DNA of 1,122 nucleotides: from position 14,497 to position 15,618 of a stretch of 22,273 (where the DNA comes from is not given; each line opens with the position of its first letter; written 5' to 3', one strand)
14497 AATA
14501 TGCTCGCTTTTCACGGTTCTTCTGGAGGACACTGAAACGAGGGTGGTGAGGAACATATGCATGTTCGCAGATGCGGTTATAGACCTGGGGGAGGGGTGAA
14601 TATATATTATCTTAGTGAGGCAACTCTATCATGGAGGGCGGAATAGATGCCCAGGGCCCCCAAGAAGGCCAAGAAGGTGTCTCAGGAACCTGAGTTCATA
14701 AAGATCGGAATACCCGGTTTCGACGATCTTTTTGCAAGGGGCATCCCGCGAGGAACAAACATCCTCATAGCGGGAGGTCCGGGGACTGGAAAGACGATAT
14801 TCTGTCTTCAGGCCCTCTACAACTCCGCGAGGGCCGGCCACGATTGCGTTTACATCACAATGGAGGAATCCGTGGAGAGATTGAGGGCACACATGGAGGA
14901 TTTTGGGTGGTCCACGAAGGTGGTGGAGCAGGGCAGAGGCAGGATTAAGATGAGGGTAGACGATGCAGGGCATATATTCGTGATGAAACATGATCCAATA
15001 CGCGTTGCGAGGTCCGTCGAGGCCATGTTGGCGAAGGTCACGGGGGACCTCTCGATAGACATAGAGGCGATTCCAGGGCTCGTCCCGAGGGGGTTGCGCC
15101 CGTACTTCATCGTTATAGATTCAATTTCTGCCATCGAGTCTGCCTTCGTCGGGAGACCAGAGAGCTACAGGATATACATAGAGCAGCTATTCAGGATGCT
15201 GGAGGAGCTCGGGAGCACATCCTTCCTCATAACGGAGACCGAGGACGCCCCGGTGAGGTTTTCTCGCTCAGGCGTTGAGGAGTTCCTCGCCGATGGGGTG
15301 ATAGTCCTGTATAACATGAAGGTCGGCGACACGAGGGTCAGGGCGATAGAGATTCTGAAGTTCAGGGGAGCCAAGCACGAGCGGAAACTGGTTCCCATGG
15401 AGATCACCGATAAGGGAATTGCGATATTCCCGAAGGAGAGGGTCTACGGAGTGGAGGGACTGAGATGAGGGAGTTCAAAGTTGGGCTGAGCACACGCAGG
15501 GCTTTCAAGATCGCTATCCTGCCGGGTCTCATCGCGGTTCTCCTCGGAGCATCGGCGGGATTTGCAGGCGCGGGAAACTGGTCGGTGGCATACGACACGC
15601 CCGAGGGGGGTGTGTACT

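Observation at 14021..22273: Co-directional cluster coupling a KaiC-like ATPase pair to a multi-component cell-surface sensing apparatus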

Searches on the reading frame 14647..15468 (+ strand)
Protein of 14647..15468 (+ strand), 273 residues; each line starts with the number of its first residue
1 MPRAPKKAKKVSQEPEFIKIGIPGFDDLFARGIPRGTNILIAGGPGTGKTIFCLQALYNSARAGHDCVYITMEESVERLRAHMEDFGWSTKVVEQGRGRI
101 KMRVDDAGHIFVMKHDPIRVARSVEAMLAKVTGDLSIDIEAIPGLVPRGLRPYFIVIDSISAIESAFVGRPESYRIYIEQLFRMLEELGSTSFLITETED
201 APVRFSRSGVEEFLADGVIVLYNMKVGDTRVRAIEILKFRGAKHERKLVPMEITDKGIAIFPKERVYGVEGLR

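Call 8: search_protein_families(library=pfam, proteins=[window:14647-15468:+], max_evalue=0.01)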
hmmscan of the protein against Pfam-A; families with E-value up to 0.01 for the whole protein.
window:14647-15468:+ (273 aa): 8 families
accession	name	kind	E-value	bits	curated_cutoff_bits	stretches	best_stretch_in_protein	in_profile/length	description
PF06745.19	ATPase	-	3.3e-55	187.4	26.6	1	18-264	1-230/231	KaiC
PF07088.17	GvpD_P-loop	-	6.1e-07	30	24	1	36-232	10-181/189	GvpD gas vesicle protein, P-loop domain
PF13481.12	AAA_25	-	7.6e-07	29.4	27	1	21-195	18-187/195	AAA domain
PF01695.23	IstB_IS21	-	4.7e-05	23.5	24.1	1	35-93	91-149/238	IstB-like ATP binding protein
PF03796.21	DnaB_C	-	0.001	19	27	1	24-82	8-66/255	DnaB-like helicase C terminal domain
PF20720.3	nSTAND3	-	0.0025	18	27.2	1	39-82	20-60/155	Novel STAND NTPase 3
PF13479.12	AAA_24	-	0.0038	17.5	27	1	36-82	2-40/195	AAA domain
PF00154.27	RecA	-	0.0045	16.9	27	1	31-81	47-97/262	recA bacterial DNA recombination protein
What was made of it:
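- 14647..15468 (+): g2: single-domain KaiC-like ATPase, 273 aa, with intact Walker A (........), EE and Walker B. A subfamily-specific insertion spans about residues 90-150. Pfam KaiC 3.3e-55 (call 8).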

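Call 48: search_protein_families(library=ncbifam, proteins=[window:14647-15468:+], max_evalue=0.01)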
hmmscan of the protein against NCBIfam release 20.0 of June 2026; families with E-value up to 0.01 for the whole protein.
window:14647-15468:+ (273 aa): 19 families
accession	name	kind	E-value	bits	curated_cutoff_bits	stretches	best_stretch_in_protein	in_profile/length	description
NF006799.0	PRK09302.1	equivalog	8.3e-39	133.5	408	1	16-262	11-240/515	circadian clock protein KaiC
TIGR03877.1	thermo_KaiC_1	hypoth_equivalog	2.5e-35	122.1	307.25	1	18-264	4-236/238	KaiC domain-containing protein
TIGR03880.1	KaiC_arch_3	hypoth_equivalog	2e-33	115.8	249.45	1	21-265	1-222/224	KaiC domain-containing protein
TIGR02655.1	circ_KaiC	equivalog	3e-31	108.6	546.25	1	18-263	3-231/484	circadian clock protein KaiC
TIGR03881.1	KaiC_arch_4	hypoth_equivalog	9.6e-24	84.3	247.8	1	18-259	3-227/231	KaiC domain-containing protein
NF004723.0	PRK06067.1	subfamily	1.1e-13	51.2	194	1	10-87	8-85/243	flagellar accessory protein FlaH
NF052589.1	ArlH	equivalog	1.6e-12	47.6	215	1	23-88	7-72/229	archaellum protein ArlH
TIGR00416.1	sms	equivalog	4.2e-08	32.4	403.05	1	18-162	76-181/454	DNA repair protein RadA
NF004629.0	PRK05973.1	equivalog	9.2e-07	28.1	156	1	33-92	61-120/237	DNA helicase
TIGR02237.1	recomb_radB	equivalog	1e-06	28.8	172.4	1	26-85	2-62/210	DNA repair and recombination protein RadB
TIGR03878.1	thermo_KaiC_2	hypoth_equivalog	1.9e-06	27.4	232.2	1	31-85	31-85/259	KaiC domain-containing protein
NF006861.0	PRK09361.1-1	equivalog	6e-06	26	278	1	17-84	4-72/235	DNA repair and recombination protein RadB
NF038214.1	IS21_help_AAA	equivalog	2.1e-05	24.3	200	1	33-86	87-140/232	IS21-like element helper ATPase IstB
NF006320.0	PRK08533.1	equivalog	7.9e-05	22.4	215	1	29-79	17-67/230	flagellar accessory protein FlaH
TIGR03600.1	phage_DnaB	exception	0.00034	19.7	498.65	1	18-82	177-241/421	phage replicative helicase, DnaB family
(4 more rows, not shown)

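Call 49: search_solved_structures(query=window:14647-15468:+, max_evalue=0.00001, show_alignments=2)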
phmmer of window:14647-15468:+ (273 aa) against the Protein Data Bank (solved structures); distinct sequences matched with E-value up to 0.00001: 47.
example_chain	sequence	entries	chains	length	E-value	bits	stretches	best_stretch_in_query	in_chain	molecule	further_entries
8zn5_B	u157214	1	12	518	1.3e-48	168.8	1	16-264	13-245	KaiC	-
8zn6_F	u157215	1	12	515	7.2e-41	143.4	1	18-263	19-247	KaiC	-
8jon_A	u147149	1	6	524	3.8e-40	141.1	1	18-263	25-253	Circadian clock oscillator protein KaiC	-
5jwq_A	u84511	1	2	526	2.4e-38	135.2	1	11-263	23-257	Circadian clock protein kinase KaiC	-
7x1z_A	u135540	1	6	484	3.3e-38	134.7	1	20-263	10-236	Circadian clock oscillator protein KaiC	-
9ofh_A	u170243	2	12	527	4.6e-38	134.2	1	19-263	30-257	Circadian clock oscillator protein KaiC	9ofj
3s1a_A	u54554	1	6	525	4.6e-38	134.2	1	19-263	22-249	Circadian clock protein kinase kaiC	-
7dy1_A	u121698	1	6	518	6.2e-38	133.8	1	11-263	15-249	Circadian clock protein kinase KaiC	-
4o0m_A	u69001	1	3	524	6.4e-38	133.8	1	11-263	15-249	Circadian clock protein kinase KaiC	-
7s65_A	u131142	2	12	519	7.7e-38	133.5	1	19-263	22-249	Circadian clock protein kinase KaiC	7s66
7dyi_A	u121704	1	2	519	1.5e-37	132.6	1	19-263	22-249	Circadian clock protein kinase KaiC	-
3k09_A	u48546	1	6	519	1.5e-37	132.5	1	19-263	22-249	Circadian clock protein kinase kaiC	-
7wdc_A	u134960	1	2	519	1.6e-37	132.4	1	19-263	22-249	Circadian clock protein kinase KaiC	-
3k0c_A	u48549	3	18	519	1.7e-37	132.4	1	19-263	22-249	Circadian clock protein kinase KaiC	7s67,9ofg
3k0e_A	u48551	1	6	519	2e-37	132.2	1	19-263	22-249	Circadian clock protein kinase KaiC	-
2zts_A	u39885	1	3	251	4.6e-31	111.3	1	16-267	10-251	Putative uncharacterized protein PH0186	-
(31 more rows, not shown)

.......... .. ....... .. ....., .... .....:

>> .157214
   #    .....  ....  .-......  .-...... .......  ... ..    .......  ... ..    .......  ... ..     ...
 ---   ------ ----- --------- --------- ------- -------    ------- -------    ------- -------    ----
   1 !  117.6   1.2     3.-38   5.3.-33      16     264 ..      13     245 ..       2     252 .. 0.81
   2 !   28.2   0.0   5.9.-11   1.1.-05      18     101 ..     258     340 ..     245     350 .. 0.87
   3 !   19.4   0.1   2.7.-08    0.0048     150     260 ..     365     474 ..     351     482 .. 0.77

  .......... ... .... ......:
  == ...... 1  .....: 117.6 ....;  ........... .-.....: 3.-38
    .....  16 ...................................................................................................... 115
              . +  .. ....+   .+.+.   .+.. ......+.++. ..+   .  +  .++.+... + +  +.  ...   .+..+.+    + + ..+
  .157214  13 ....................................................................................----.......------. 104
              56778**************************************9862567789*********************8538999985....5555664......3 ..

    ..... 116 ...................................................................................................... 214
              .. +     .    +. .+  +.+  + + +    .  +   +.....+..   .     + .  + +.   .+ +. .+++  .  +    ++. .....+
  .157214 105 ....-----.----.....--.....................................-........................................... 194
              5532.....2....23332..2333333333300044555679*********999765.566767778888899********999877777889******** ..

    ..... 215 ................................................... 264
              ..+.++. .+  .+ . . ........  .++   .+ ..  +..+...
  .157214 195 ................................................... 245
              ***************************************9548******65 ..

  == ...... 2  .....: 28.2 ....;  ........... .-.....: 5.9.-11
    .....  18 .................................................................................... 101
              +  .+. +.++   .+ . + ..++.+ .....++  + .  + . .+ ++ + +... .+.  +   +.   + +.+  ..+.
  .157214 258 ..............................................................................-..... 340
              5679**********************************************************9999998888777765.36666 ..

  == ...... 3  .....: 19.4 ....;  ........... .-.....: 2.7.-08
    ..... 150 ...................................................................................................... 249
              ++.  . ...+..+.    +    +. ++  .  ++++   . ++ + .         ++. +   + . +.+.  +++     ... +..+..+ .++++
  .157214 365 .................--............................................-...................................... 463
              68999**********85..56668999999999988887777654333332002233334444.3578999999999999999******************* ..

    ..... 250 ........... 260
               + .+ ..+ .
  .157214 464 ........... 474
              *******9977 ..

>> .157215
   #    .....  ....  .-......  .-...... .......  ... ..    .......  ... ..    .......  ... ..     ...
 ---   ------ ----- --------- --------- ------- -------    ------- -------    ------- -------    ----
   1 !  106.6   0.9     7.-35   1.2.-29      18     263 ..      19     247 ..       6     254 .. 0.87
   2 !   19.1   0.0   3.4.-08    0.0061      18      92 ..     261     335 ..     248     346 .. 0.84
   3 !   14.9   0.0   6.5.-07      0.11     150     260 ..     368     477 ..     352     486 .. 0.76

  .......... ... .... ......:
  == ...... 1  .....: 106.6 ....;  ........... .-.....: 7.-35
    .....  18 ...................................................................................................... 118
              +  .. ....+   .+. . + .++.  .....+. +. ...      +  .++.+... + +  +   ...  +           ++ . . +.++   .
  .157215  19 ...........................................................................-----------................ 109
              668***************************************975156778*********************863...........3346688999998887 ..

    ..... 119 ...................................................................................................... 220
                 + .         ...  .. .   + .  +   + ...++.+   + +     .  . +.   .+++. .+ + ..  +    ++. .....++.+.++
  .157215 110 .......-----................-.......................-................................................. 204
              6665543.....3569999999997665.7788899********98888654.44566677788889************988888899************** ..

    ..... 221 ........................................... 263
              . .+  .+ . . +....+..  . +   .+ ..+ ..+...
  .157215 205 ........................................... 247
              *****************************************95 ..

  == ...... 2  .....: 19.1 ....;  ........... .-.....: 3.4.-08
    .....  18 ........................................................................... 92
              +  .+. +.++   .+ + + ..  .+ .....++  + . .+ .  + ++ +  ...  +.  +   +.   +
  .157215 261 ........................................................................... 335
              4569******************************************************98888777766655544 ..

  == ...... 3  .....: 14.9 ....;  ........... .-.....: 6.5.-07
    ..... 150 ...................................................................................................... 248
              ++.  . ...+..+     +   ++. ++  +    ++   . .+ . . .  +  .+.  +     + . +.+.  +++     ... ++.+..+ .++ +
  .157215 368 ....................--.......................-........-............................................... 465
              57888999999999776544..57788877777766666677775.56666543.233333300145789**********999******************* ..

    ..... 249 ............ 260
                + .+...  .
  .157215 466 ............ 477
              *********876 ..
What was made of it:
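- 14647..15468 (+): PDB sequence hits to KaiC CI and to PH0186/PH0284 (call 49).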
